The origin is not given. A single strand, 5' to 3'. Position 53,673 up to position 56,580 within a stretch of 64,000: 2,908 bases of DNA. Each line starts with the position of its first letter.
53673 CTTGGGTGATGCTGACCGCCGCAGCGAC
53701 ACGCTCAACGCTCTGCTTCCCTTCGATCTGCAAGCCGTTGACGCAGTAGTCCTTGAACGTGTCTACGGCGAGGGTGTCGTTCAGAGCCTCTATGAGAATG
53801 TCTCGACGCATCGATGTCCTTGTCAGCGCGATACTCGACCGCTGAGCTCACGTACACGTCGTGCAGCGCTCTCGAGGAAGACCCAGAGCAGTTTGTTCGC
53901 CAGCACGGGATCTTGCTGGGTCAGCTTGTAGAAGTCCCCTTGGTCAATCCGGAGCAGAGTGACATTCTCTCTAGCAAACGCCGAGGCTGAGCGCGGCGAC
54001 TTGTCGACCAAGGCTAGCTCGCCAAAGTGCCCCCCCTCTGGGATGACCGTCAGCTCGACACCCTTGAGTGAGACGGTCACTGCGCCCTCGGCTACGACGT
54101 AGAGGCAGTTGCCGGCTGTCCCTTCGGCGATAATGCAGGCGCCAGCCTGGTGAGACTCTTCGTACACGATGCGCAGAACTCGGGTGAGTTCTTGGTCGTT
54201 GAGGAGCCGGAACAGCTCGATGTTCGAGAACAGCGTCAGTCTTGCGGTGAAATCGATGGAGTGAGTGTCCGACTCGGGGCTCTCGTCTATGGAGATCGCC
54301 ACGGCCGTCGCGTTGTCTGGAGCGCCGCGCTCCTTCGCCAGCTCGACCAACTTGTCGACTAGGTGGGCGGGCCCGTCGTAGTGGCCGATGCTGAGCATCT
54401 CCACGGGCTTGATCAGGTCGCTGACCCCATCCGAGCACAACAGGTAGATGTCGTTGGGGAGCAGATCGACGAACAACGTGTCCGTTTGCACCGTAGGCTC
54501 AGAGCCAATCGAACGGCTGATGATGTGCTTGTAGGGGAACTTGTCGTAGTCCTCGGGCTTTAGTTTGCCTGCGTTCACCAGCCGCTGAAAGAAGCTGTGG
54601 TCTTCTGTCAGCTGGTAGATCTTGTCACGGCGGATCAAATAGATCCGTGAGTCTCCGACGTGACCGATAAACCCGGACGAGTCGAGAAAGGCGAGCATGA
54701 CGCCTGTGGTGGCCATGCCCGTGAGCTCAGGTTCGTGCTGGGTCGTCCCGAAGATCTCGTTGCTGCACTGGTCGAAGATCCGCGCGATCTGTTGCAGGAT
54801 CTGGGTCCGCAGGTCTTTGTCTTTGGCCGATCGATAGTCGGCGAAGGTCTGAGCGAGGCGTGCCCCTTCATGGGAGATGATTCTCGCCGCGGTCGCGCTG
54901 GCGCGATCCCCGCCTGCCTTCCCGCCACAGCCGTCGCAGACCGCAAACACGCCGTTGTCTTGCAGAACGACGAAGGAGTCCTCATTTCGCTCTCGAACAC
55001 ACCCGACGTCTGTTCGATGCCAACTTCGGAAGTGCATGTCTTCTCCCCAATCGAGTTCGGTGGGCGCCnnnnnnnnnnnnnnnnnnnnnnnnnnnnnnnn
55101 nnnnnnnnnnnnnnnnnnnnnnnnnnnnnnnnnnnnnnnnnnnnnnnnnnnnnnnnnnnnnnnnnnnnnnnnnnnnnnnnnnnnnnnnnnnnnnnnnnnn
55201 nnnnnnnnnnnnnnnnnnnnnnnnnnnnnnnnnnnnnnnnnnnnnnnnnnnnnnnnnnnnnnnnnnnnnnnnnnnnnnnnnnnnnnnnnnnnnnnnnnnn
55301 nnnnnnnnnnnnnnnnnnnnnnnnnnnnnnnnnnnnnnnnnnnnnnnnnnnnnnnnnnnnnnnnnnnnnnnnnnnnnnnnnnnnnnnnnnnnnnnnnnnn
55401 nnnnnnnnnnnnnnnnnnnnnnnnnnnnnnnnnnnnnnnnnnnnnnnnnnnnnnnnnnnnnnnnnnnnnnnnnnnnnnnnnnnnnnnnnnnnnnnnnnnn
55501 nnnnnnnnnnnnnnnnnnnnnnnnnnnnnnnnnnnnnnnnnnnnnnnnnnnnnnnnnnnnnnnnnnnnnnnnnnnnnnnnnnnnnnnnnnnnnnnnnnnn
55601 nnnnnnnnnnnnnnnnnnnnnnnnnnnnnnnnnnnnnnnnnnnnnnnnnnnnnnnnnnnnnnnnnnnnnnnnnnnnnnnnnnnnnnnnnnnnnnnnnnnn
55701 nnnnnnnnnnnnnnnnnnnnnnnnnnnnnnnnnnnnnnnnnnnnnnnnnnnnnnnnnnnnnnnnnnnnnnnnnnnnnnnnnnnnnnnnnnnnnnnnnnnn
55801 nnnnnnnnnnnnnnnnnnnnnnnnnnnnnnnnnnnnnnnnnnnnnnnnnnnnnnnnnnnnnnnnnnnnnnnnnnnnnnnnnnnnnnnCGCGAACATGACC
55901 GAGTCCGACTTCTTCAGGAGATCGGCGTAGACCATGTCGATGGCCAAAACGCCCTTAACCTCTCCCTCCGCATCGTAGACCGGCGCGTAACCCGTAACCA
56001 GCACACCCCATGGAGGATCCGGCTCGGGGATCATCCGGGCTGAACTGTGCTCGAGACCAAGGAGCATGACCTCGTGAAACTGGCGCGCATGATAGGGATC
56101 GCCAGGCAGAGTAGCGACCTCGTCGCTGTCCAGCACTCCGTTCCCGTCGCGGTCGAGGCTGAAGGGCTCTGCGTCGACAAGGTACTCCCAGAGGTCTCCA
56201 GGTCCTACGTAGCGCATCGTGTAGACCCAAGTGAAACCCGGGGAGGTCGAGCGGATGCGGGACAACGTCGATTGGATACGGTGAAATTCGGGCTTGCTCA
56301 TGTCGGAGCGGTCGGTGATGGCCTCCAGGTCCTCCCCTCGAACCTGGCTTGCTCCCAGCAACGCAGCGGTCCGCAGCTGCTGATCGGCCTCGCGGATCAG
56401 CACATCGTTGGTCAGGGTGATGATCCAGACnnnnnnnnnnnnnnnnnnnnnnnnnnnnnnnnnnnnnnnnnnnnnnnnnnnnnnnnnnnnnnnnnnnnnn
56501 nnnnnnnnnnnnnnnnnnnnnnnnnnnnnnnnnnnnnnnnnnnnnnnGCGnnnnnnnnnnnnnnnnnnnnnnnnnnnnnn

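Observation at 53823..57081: Compact cAMP signalling operon: secreted protein, periplasmic-sensor adenylate cyclase, and a cNMP-binding PP2C phosphatase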

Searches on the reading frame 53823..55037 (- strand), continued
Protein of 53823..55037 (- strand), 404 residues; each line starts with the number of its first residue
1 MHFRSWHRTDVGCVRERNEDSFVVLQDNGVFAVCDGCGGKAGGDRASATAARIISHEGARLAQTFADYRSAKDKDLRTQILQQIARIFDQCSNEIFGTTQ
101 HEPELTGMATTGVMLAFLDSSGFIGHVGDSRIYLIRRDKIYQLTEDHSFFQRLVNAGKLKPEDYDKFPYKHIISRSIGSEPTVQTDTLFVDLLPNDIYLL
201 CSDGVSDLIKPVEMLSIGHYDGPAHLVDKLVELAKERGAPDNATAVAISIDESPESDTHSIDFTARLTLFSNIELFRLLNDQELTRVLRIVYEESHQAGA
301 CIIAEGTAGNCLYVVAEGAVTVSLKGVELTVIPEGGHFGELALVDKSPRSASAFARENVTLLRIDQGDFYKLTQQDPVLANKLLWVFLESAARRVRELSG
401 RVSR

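Call 23: find_related_loci(query=A1, collection=genome_contigs, flank=8000)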
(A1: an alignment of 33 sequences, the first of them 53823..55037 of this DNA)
Query A1 (404 aa) in genome_contigs; peptide patterns used: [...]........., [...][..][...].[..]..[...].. (x = any residue, [..] = any of these).
600 stretches matched a pattern (row limit reached: there are more); 590 encode a relative of the query (tblastn E <= 1e-3); the best 80 are kept; 80 distinct loci.
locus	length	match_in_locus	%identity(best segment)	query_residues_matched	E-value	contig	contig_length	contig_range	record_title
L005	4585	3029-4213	37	6-399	2e-76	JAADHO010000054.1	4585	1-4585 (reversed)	MAG: Deltaproteobacteria bacterium isolate M_MetaBat.197 contig-127_52536, whole genome shotgun sequence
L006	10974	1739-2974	36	1-403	2e-75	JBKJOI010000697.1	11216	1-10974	MAG: Haliangiales bacterium isolate ant_bin.405 k117_5078702, whole genome shotgun sequence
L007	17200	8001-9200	38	1-399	9e-74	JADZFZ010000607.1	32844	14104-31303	MAG: Deltaproteobacteria bacterium isolate SJ883 c_000000564686, whole genome shotgun sequence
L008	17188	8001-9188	35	9-403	2e-73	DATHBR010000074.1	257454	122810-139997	MAG TPA_asm: Myxococcaceae bacterium isolate SMAG_U10721 k141_502818, whole genome shotgun sequence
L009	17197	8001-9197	36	1-397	3e-73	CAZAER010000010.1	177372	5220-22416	MAG TPA_asm: uncultured Bdellovibrionales bacterium isolate SRP287051_co1_183 genome assembly, contig: NODE_156_length_1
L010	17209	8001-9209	35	9-403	8e-70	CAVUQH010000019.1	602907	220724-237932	MAG: uncultured delta proteobacterium isolate MFD05684.bin.1.144 genome assembly, contig: contig_76892, whole genome sho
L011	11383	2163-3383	35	1-403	1e-69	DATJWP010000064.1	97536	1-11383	MAG TPA_asm: Polyangia bacterium isolate SMAG_U15102 k141_2462638, whole genome shotgun sequence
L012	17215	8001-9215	32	1-397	2e-69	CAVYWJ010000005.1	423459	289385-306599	MAG: uncultured delta proteobacterium isolate MFD01275.bin.1.74 genome assembly, contig: contig_8751, whole genome shotg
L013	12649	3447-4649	33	1-403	2e-67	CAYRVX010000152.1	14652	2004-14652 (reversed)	MAG TPA_asm: uncultured Planctomycetaceae bacterium isolate SRP068000_co1_610 genome assembly, contig: NODE_6621_length_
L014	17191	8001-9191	36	9-399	4e-67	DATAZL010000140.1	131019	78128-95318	MAG TPA_asm: Polyangiaceae bacterium isolate SMAG_U5704 k141_1847409, whole genome shotgun sequence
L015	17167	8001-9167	35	3-396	4e-66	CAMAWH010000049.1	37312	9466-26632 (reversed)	MAG: Klebsiella pneumoniae isolate MaH-04nov19-8 genome assembly, contig: MaH-04nov19-C2508, whole genome shotgun sequen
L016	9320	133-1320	35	2-397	1e-65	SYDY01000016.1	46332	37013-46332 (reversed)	MAG: Bdellovibrionales bacterium isolate F1-60-MAGs024 F1-60__c109877, whole genome shotgun sequence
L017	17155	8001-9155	33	9-387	1e-65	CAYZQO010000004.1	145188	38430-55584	MAG TPA_asm: uncultured Polyangiaceae bacterium isolate SRP294416_co1_450 genome assembly, contig: NODE_74_length_145188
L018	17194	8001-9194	32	4-402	5e-65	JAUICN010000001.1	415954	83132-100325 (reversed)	MAG: Polyangia bacterium isolate 7_bin.33 NODE_38_length_415954_cov_1.963903, whole genome shotgun sequence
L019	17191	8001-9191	33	9-399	1e-61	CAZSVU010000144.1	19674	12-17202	MAG TPA_asm: uncultured Polyangiaceae bacterium isolate binchicken_co150_634 genome assembly, contig: NODE_6051_length_1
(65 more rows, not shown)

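Call 25: find_encoding_contigs(protein=P0007, flank=8000, max_places=1)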
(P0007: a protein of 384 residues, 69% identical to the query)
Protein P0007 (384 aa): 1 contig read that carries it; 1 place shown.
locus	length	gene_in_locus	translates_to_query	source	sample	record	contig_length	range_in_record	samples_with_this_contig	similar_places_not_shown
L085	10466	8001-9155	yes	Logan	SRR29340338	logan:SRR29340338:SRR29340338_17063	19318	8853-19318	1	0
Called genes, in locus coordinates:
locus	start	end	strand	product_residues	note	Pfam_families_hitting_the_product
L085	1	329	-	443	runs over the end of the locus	-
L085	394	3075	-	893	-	PF13620:CarboxypepD_reg (faint)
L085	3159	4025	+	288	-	PF01790:LGT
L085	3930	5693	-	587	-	PF00082:Peptidase_S8, PF11617:Cu-binding_MopE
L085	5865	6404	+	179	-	-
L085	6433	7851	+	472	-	PF00211:Guanylate_cyc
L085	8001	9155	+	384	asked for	PF00481:PP2C (weak), PF13672:PP2C_2, PF00027:cNMP_binding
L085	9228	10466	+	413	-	?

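Call 26: find_encoding_contigs(protein=P0010, flank=8000, max_places=1)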
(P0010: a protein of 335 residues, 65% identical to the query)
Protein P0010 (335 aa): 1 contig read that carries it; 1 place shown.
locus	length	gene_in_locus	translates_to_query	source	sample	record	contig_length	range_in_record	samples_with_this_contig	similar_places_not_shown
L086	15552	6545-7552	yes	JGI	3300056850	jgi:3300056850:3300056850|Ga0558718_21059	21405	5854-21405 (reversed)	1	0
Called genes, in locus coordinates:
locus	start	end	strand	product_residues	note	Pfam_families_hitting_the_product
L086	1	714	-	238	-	?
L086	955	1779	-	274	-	PF25087:GMPPB_C (faint), PF00132:Hexapep (faint)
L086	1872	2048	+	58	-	-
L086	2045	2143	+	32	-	-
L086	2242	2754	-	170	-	-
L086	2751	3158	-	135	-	-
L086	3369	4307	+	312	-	PF01790:LGT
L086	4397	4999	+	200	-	-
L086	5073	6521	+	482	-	PF00211:Guanylate_cyc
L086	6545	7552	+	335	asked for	PF00481:PP2C (weak), PF13672:PP2C_2, PF07228:SpoIIE (faint)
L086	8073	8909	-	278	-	-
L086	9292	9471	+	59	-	-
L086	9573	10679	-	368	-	PF01207:Dus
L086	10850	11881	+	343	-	PF01073:3Beta_HSD, PF01370:Epimerase, PF02719:Polysacc_synt_2 (faint), PF04321:RmlD_sub_bind (weak), PF07993:NAD_binding_4 (weak), PF16363:GDP_Man_Dehyd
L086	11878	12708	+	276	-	PF10011:DUF2254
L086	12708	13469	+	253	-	-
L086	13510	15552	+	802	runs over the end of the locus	PF23414:Beta-prop_EML_2 (faint), PF25174:Beta-prop_THOC3 (faint), PF25293:Beta-prop_EMC1_N (faint), PF24807:WD40_CDC20-Fz (faint)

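Call 27: find_encoding_contigs(protein=P0003, flank=8000, max_places=1)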
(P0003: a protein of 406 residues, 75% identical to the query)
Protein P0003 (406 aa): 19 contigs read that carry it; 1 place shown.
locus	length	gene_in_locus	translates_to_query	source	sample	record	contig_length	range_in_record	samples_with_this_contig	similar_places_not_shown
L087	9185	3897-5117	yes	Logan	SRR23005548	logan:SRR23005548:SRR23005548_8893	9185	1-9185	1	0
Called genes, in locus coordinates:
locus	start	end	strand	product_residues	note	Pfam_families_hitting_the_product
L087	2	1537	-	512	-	?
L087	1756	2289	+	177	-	-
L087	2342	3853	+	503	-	PF00211:Guanylate_cyc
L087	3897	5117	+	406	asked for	PF00481:PP2C, PF13672:PP2C_2, PF00027:cNMP_binding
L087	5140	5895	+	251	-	PF01784:DUF34_NIF3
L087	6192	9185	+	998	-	?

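Call 28: find_encoding_contigs(protein=P0005, flank=8000, max_places=1)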
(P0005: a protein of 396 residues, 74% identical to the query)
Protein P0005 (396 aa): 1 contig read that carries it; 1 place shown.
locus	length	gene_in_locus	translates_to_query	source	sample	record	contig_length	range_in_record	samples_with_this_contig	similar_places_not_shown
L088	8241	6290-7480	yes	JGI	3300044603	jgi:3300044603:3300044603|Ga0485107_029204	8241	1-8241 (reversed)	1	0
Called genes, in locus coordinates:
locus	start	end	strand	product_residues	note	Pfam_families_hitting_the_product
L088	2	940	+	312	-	PF13598:DUF4139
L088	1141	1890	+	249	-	PF20772:TACO1_YebC_N, PF01709:Transcrip_reg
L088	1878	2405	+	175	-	PF02075:RuvC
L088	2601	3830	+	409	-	-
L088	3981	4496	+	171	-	-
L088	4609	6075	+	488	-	PF00211:Guanylate_cyc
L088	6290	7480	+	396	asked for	PF00481:PP2C, PF13672:PP2C_2, PF00027:cNMP_binding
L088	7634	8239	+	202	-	?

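Call 52: search_solved_structures(query=window:53823-55037:-, max_evalue=0.001, show_alignments=0)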
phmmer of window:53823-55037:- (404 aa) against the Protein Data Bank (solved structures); distinct sequences matched with E-value up to 0.001: 140 (the best 60 are shown).
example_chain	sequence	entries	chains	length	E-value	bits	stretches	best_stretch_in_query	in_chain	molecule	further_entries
5d2u_A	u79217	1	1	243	1.1e-29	106.8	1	8-250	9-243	Protein serin-threonin phosphatase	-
5iti_A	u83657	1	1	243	1.1e-29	106.8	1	8-250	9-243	Protein serin-threonin phosphatase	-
2j82_A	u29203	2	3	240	1.4e-29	106.5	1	9-250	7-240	PROTEIN SERINE-THREONINE PHOSPHATASE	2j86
5dyk_A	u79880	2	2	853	2.9e-29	105.5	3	262-359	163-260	CGMP-dependent protein kinase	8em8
2xzv_A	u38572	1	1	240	1.8e-28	102.9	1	9-250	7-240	PROTEIN SERIN-THREONIN PHOSPHATASE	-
2y09_A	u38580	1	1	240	1.8e-28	102.9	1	9-250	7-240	PROTEIN SERIN-THREONIN PHOSPHATASE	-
1txo_A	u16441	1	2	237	1e-27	100.4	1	6-250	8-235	Putative Bacterial Enzyme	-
2cm1_A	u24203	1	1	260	1.7e-27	99.7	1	6-249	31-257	SERINE THREONINE PROTEIN PHOSPHATASE PSTP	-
5ezr_A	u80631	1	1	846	4.5e-27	98.2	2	259-380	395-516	cGMP-dependent protein kinase, putative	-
4rz7_A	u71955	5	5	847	4.6e-27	98.2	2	259-380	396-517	cGMP-dependent protein kinase, putative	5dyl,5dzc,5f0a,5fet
9p74_A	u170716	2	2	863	5e-27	98.1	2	259-380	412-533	cGMP-dependent protein kinase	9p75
6ihw_A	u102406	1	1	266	7.7e-25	90.9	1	2-251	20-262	Phosphorylated protein phosphatase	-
6ihr_A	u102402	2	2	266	2e-24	89.5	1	2-251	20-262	Phosphorylated protein phosphatase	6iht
6ihs_A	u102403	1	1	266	2e-24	89.5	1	2-251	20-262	Phosphorylated protein phosphatase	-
6ihl_A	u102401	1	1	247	2.1e-24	89.5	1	3-251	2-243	Phosphorylated protein phosphatase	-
2pk0_A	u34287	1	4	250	3.3e-20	75.6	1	9-251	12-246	Serine/threonine protein phosphatase Stp1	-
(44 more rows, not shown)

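Call 56: search_protein_families(library=padloc, proteins=[window:53823-55037:-], max_evalue=0.01)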
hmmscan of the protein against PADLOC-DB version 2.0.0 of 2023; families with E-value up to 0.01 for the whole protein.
window:53823-55037:- (404 aa): 6 families
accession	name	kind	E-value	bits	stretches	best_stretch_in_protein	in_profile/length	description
PDLC02371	PycTIR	-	1e-12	46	1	285-383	31-130/288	-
PDLC00731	Effector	-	1.2e-12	45.5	1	294-382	43-132/306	TIR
PDLC00732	Effector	-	3.2e-09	34.1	1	295-379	40-125/301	TIR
PDLC00734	PycC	-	7.3e-06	23.3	1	294-378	36-125/374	Pycsar cyclase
PDLC04518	PDC-M21C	-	2e-05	21.9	1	1-204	1-185/243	-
PDLC00730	Effector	-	0.00079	16.7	1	294-383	59-150/299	TIR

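Call 73: find_related_loci(query=window:53823-55037:-, collection=metagenome_contigs, flank=6000)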
Query window:53823-55037:- (404 aa) in metagenome_contigs; peptide patterns used: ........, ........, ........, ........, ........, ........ (x = any residue, [..] = any of these).
111 stretches matched a pattern; 1 encode a relative of the query (tblastn E <= 1e-3); 1 distinct loci.
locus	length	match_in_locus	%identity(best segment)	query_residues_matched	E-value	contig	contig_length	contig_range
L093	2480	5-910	76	102-403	5e-169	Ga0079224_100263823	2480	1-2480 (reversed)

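Call 74: find_encoding_contigs(protein=P0006, flank=6000, max_places=1)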
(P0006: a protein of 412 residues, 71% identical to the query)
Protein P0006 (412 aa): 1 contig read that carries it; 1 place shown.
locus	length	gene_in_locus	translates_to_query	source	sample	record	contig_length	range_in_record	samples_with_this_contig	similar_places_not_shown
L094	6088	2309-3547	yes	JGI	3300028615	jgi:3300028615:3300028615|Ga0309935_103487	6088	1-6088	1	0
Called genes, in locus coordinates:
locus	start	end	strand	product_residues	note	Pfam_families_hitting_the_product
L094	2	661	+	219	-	?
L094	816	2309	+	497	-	PF00211:Guanylate_cyc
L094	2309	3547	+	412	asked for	PF00481:PP2C, PF13672:PP2C_2, PF00027:cNMP_binding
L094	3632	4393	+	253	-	PF01784:DUF34_NIF3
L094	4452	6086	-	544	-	?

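Call 75: find_encoding_contigs(protein=P0009, flank=6000, max_places=1)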
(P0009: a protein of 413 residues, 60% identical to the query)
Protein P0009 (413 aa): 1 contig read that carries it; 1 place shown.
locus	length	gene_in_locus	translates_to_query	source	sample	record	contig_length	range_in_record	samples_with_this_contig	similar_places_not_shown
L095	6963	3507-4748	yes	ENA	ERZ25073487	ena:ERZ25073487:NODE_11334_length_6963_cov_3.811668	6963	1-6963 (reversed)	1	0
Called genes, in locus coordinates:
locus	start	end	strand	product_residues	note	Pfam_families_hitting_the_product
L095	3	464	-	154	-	?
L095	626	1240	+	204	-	-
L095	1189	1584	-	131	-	-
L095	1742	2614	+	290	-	PF01790:LGT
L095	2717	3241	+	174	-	-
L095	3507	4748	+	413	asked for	PF00481:PP2C, PF13672:PP2C_2, PF00027:cNMP_binding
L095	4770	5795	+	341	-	PF10672:Methyltrans_SAM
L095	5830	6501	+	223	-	-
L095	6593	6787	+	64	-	-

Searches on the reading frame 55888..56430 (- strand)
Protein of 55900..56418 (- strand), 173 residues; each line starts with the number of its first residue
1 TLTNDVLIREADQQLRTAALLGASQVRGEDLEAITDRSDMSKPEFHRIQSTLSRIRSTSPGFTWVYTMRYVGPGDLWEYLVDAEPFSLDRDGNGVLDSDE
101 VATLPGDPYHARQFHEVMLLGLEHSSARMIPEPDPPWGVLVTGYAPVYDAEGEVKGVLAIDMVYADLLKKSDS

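Call 29: search_protein_families(library=pfam, proteins=[window:55900-56418:-], max_evalue=10)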
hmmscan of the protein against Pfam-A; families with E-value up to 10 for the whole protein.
seq(173 aa): 4 families
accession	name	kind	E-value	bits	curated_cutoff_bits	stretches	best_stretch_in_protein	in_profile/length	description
PF02743.24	dCache_1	-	0.071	13.1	45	1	89-164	75-152/240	Cache domain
PF23657.1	DUF7151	-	0.15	12.5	27.2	1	88-102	26-40/46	Domain of unknown function (DUF7151)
PF00036.39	EF-hand_1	-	0.18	11.9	25.4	1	88-102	9-23/29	EF hand domain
PF13405.12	EF-hand_6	-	0.26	11.6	25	1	88-102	9-23/30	EF-hand domain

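Call 40: predict_structure(alignment_id=A2)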
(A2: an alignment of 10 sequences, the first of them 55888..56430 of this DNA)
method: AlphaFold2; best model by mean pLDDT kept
length: 181 residues; sequences in the alignment: 10
mean_pLDDT: 87.0   pTM: 0.83
mean pLDDT of the five models: 87.0, 85.4, 84.1, 84.1, 80.8
residues with pLDDT >= 90: 103; 70-90: 66; 50-70: 11; < 50: 1
segments of 3 or more residues with pLDDT < 50: none
pLDDT, mean of each block of 10 residues (from residue 1): 70 88 95 96 95 95 88 92 89 76 81 91 93 82 91 96 90 62 50
secondary structure, 60 per line:
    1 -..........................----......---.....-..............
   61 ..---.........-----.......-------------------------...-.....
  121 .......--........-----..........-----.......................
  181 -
elements in order: H2-27 H32-37 H41-45 H47-62 E66-74 E80-86 E112-114 H116-127 E130-137 E143-152 E158-167 H168-180
